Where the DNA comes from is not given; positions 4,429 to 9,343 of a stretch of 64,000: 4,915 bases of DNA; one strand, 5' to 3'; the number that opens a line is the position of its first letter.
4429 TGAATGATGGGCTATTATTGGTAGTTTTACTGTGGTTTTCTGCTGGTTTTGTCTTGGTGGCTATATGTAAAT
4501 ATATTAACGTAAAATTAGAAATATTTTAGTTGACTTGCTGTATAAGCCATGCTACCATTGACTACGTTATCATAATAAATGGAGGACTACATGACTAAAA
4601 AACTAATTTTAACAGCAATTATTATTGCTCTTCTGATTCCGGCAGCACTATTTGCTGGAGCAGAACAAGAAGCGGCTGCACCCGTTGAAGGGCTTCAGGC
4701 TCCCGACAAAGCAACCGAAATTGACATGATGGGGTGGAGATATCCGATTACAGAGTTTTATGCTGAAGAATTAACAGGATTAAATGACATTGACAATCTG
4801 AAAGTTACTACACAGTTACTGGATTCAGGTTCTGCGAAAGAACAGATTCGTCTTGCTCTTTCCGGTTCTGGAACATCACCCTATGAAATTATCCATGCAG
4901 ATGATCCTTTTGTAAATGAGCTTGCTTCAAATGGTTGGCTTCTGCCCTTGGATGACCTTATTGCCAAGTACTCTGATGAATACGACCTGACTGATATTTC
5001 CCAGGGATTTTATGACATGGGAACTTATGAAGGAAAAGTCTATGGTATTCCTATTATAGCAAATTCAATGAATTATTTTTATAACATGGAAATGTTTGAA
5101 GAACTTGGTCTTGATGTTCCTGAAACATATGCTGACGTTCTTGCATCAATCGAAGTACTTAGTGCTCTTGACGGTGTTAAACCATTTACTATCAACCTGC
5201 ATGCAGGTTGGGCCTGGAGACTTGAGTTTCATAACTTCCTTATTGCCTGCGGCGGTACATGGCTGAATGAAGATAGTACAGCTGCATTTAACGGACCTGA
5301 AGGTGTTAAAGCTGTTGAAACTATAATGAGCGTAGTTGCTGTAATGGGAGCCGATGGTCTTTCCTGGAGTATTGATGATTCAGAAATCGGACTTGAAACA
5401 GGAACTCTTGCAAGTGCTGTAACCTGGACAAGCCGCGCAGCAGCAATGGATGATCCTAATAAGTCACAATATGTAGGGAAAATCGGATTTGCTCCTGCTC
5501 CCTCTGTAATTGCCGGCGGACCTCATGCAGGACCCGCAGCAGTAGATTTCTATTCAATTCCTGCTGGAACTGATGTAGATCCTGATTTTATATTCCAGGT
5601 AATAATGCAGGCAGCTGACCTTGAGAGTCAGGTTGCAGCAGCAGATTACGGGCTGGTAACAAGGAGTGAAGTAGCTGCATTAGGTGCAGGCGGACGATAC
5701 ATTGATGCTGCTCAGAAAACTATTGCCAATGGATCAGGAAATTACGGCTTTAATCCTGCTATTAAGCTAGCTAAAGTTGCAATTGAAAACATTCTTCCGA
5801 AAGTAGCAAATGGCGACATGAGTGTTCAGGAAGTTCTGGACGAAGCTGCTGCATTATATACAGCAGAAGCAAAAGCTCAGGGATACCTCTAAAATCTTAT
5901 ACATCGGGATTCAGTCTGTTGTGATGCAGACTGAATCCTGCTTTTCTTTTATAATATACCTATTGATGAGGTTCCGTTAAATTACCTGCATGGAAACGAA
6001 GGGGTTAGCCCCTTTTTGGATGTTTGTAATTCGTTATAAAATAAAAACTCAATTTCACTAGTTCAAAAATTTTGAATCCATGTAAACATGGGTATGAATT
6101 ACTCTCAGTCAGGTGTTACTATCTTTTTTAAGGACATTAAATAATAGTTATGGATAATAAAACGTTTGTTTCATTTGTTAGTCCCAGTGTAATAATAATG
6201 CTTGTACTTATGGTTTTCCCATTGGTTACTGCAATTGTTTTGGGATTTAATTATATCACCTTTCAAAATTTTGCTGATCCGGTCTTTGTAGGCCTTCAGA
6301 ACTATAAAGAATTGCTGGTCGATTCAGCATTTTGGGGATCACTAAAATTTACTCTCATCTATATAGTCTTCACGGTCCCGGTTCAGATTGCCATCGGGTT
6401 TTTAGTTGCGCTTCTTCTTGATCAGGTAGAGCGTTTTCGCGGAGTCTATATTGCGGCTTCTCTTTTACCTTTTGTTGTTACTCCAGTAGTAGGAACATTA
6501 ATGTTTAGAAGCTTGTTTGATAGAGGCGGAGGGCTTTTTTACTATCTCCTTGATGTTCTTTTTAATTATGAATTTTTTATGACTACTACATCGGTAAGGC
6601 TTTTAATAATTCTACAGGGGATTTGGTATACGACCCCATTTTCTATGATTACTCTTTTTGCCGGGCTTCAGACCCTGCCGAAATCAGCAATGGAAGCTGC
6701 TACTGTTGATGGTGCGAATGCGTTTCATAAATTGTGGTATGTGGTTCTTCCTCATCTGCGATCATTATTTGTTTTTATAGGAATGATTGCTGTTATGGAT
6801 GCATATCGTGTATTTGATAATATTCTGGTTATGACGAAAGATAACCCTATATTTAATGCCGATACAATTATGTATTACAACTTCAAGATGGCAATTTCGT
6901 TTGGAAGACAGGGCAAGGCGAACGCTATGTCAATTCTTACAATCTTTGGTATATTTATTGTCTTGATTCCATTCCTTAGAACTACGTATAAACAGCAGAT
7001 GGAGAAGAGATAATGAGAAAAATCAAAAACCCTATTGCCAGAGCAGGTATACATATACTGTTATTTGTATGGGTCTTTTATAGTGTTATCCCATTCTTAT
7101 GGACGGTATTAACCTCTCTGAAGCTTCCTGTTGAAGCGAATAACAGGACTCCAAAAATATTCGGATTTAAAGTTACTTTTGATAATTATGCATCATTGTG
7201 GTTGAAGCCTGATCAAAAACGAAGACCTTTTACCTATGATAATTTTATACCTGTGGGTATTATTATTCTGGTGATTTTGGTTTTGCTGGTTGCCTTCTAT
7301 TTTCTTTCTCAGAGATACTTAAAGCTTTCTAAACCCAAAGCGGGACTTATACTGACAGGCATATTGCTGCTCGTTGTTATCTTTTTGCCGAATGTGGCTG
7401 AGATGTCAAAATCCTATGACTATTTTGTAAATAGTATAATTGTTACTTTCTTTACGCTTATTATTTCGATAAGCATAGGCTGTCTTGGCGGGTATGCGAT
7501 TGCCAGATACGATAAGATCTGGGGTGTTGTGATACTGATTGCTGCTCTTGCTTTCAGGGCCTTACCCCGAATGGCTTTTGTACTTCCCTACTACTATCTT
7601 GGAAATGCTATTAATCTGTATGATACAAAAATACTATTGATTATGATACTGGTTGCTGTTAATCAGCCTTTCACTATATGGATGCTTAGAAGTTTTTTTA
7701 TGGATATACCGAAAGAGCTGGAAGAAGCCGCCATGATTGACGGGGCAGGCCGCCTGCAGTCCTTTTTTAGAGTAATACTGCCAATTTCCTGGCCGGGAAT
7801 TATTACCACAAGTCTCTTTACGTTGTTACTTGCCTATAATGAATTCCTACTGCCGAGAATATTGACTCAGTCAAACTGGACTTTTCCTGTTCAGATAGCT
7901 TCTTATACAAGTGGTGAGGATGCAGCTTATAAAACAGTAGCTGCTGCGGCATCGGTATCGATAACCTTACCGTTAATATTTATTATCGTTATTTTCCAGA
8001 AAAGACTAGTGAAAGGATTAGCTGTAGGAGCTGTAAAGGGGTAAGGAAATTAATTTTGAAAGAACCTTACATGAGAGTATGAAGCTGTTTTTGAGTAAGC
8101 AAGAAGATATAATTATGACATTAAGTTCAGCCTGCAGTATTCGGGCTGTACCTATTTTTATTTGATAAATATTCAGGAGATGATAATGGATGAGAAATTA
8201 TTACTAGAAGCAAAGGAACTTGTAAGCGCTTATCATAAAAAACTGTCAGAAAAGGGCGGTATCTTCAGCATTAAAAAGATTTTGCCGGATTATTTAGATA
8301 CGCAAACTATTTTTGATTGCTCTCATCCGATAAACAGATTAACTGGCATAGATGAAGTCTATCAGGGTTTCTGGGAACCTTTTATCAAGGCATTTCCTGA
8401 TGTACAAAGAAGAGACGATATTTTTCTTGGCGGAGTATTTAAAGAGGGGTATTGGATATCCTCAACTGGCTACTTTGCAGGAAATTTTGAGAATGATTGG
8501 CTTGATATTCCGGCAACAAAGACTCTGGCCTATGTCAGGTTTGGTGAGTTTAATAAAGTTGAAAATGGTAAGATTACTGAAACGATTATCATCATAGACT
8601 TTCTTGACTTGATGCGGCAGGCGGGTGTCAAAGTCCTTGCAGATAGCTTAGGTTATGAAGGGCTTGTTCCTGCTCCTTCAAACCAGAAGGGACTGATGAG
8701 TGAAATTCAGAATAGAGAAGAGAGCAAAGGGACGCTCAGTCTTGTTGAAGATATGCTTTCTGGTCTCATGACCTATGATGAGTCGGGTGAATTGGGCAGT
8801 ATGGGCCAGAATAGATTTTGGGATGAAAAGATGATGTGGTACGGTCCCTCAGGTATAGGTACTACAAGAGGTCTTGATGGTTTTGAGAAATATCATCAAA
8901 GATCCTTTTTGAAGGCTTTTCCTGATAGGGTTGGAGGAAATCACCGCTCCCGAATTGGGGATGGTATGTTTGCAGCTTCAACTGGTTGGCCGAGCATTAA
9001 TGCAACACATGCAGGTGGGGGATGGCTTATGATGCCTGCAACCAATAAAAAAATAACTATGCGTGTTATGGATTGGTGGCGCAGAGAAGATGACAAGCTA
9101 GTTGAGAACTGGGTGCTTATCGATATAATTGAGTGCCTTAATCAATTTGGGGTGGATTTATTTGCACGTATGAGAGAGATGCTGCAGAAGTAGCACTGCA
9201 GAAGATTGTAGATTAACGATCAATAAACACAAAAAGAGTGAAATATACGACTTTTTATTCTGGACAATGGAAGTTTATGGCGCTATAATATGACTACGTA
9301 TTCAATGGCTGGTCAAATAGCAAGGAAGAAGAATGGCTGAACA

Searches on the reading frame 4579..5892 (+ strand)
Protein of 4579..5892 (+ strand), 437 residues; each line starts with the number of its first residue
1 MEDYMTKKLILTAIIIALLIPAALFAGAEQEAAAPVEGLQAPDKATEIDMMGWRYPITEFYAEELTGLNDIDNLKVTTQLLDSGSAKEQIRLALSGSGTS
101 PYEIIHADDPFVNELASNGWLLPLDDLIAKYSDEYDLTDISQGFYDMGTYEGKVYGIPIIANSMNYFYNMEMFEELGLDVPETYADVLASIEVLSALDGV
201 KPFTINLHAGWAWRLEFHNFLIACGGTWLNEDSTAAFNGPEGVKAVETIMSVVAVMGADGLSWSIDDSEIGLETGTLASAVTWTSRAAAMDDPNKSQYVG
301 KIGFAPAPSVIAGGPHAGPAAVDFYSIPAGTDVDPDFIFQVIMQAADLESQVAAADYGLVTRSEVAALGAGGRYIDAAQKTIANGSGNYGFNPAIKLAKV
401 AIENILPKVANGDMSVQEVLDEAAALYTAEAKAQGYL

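Call 30: search_protein_families(library=pfam, proteins=[window:4579-5892:+], max_evalue=0.00001)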
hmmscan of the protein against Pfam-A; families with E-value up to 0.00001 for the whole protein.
window:4579-5892:+ (437 aa): 2 families
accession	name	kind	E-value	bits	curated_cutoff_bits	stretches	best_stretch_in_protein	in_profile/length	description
PF01547.30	SBP_bac_1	-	1.5e-24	88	26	1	73-331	23-287/307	Bacterial extracellular solute-binding protein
PF13416.11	SBP_bac_8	-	1.5e-14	54.9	27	1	69-332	10-230/279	Bacterial extracellular solute-binding protein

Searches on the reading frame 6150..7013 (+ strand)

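Call 30: search_protein_families(library=pfam, proteins=[window:6150-7013:+], max_evalue=0.00001)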
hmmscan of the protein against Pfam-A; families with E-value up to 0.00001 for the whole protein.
window:6150-7013:+ (287 aa): 1 family
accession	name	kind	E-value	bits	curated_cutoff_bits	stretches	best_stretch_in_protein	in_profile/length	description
PF00528.27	BPD_transp_1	-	7.5e-06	26.2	26.4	1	68-271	22-171/184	Binding-protein-dependent transport system inner membrane component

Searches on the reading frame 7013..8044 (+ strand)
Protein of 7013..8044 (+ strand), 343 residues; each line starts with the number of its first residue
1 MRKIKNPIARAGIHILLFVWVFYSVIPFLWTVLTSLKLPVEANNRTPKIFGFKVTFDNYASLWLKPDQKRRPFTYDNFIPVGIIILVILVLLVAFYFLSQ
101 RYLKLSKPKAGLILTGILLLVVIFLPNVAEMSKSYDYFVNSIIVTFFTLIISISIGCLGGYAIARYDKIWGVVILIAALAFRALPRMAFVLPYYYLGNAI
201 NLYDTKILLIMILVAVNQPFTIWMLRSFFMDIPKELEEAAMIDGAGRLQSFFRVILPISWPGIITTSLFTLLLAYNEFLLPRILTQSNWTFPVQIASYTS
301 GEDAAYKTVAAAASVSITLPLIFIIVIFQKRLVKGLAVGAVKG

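Call 30: search_protein_families(library=pfam, proteins=[window:7013-8044:+], max_evalue=0.00001)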
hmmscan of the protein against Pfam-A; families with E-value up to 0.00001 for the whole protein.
window:7013-8044:+ (343 aa): 1 family
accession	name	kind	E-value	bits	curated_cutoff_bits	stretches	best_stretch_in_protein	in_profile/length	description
PF00528.27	BPD_transp_1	-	6e-16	59.2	26.4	1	158-336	3-182/184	Binding-protein-dependent transport system inner membrane component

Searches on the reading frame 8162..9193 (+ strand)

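Call 30: search_protein_families(library=pfam, proteins=[window:8162-9193:+], max_evalue=0.00001)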
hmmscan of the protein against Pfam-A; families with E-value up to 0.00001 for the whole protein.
window:8162-9193:+ (343 aa): 2 families
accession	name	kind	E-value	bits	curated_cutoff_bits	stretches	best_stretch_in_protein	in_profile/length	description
PF07366.18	SnoaL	-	6.6e-20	71.7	28.4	2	217-328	20-125/126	SnoaL-like polyketide cyclase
PF12680.13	SnoaL_2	-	2.2e-11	44.7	27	1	218-315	18-101/102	SnoaL-like domain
